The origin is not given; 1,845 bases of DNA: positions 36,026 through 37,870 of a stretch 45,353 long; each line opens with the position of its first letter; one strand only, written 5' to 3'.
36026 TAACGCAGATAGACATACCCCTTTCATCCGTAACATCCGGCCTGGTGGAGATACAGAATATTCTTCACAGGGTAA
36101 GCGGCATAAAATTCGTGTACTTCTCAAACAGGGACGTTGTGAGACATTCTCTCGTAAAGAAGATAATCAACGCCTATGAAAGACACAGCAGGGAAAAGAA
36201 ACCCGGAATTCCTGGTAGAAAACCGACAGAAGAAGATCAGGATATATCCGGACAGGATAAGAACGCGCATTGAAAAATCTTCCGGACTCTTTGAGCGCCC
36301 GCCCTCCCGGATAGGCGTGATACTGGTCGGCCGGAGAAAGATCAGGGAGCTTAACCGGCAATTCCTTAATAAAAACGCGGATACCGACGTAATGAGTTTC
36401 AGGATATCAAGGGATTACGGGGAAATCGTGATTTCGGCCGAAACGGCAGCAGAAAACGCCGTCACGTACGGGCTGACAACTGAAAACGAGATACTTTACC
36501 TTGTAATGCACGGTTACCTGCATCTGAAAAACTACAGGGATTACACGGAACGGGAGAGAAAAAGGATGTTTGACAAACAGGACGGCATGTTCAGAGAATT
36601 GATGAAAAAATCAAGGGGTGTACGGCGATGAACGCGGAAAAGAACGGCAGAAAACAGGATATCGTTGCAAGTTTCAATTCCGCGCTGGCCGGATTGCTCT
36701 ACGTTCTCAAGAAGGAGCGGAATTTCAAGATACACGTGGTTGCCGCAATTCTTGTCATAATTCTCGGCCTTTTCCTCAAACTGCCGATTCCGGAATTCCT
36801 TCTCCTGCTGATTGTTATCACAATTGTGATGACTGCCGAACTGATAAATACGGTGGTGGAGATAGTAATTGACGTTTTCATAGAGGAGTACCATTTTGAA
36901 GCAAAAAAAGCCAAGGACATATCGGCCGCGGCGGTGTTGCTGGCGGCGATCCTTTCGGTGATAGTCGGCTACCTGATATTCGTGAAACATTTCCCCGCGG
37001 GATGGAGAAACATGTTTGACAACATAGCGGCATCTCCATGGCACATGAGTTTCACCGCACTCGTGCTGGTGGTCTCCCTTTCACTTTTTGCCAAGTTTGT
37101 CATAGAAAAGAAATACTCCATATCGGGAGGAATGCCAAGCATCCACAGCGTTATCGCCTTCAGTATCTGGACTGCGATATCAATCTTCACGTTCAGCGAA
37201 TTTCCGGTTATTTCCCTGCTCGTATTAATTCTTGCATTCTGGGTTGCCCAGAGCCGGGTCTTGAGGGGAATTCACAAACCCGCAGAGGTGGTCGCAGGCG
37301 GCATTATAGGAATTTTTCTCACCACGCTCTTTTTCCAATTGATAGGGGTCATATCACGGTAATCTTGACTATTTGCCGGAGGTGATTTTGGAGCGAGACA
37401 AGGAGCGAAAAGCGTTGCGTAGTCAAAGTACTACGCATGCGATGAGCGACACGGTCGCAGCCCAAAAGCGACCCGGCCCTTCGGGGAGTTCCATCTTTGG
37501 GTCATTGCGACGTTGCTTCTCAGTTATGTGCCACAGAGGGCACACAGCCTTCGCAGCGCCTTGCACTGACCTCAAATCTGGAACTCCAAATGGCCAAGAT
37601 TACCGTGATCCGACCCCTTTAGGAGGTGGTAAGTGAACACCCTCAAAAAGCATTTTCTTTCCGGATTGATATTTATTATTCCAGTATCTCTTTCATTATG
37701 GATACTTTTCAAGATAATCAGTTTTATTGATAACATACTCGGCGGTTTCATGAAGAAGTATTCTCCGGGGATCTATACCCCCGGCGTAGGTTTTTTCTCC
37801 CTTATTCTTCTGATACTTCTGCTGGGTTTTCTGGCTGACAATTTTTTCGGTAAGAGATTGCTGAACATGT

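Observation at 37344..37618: G+C-rich 270-nt spacer closed by a 24-bp inverted repeat between dgkA-PAP2 and DUF502/recO: unassigned structured RNA, MITE or invertible segment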

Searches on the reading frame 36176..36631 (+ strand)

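Call 12: search_protein_families(library=pfam, proteins=[window:36176-36631:+])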
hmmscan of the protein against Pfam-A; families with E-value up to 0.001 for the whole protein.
window:36176-36631:+ (151 aa): 1 family
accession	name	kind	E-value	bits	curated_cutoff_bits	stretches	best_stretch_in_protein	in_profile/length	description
PF02130.23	YbeY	-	2.2e-25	89.4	25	1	43-141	27-128/129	Endoribonuclease YbeY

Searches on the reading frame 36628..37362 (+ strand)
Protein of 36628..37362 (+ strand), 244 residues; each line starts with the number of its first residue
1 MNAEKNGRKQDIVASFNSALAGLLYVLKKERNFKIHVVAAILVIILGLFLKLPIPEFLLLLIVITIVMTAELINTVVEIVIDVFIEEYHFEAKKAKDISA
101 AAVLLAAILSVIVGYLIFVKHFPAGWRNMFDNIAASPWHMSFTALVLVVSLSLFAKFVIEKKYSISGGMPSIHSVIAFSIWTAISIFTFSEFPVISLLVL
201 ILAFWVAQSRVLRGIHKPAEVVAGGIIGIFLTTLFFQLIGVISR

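Call 12: search_protein_families(library=pfam, proteins=[window:36628-37362:+])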
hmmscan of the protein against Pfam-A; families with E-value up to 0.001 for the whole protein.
window:36628-37362:+ (244 aa): 2 families
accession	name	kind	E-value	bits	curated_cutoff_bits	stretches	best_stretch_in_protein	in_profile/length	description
PF01219.24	DAGK_prokar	-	1.7e-31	108.5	22.3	1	18-118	2-102/102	Prokaryotic diacylglycerol kinase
PF01569.27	PAP2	-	5.6e-11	42.8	27.2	1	166-239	48-125/130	PAP2 superfamily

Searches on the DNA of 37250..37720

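Call 4: search_rna_families(source=window, start=37250, end=37720, threshold=evalue, max_evalue=10, show_alignments=3)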
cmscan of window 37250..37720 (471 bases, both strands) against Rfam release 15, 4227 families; matches with E-value up to 10: 1.
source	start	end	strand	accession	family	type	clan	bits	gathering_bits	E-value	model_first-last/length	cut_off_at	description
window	37331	37370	-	RF01371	CRISPR-DR58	Gene; CRISPR;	-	14.3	38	8.6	1-37/37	no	CRISPR RNA direct repeat element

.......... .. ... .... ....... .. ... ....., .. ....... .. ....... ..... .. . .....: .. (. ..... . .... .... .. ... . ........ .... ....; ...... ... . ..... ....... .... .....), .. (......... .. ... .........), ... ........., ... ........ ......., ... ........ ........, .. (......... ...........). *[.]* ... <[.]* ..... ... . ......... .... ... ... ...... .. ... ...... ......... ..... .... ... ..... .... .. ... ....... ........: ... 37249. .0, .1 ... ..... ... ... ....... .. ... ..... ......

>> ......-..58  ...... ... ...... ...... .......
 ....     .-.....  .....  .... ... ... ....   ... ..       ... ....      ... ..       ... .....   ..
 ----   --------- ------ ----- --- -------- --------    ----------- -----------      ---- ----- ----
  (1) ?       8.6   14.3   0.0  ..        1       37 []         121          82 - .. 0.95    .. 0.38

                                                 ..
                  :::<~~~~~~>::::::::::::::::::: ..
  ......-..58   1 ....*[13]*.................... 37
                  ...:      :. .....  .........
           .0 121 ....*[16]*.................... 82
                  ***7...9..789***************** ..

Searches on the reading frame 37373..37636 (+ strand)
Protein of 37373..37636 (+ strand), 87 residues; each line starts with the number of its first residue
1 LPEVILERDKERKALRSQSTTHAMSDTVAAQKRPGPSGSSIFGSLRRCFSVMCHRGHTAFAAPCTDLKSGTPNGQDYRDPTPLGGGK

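Call 12: search_protein_families(library=pfam, proteins=[window:37373-37636:+])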
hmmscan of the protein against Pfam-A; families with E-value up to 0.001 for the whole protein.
window:37373-37636:+ (87 aa): 0 families

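Call 26: find_related_loci(query=window:37376-37633:+, collection=metagenome_contigs, flank=3000)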
Query window:37376-37633:+ (86 aa) in metagenome_contigs; peptide patterns used: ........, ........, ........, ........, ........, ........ (x = any residue, [..] = any of these).
540 stretches matched a pattern; 32 encode a relative of the query (tblastn E <= 1e-3); 32 distinct loci.
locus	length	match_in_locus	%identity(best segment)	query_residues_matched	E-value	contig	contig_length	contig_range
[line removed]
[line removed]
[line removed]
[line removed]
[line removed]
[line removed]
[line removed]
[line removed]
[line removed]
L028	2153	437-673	71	1-72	7e-33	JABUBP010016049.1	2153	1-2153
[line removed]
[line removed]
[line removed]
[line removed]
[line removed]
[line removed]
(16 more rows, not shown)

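Call 50: search_protein_families(library=pfam, proteins=[L019:750-1736:+, L043:1587-2840:+], max_evalue=0.001)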
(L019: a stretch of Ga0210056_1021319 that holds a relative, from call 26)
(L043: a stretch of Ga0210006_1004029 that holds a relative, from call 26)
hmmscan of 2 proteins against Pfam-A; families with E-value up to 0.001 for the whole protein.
L019:750-1736:+ (329 aa): 4 families
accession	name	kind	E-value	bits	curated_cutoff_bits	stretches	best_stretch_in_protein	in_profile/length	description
PF01135.25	PCMT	-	5e-68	229.4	20.3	1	124-323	4-208/210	Protein-L-isoaspartate(D-aspartate) O-methyltransferase (PCMT)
PF00398.26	RrnaAD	-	1.3e-07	31.4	24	1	188-282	25-121/263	Ribosomal RNA adenine dimethylase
PF13649.12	Methyltransf_25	-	3.8e-06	27.9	27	1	197-280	1-85/97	Methyltransferase domain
PF13847.12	Methyltransf_31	-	9.6e-06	25.8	27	1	192-275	2-90/145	Methyltransferase domain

L043:1587-2840:+ (418 aa): 2 families
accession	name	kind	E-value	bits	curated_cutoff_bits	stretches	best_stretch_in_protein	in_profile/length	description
PF12704.14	MacB_PCD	-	3e-26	93.4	27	1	97-256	49-201/207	MacB-like periplasmic core domain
PF02687.27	FtsX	-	1.1e-20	74.3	25.5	1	298-411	2-120/120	FtsX-like permease C-terminal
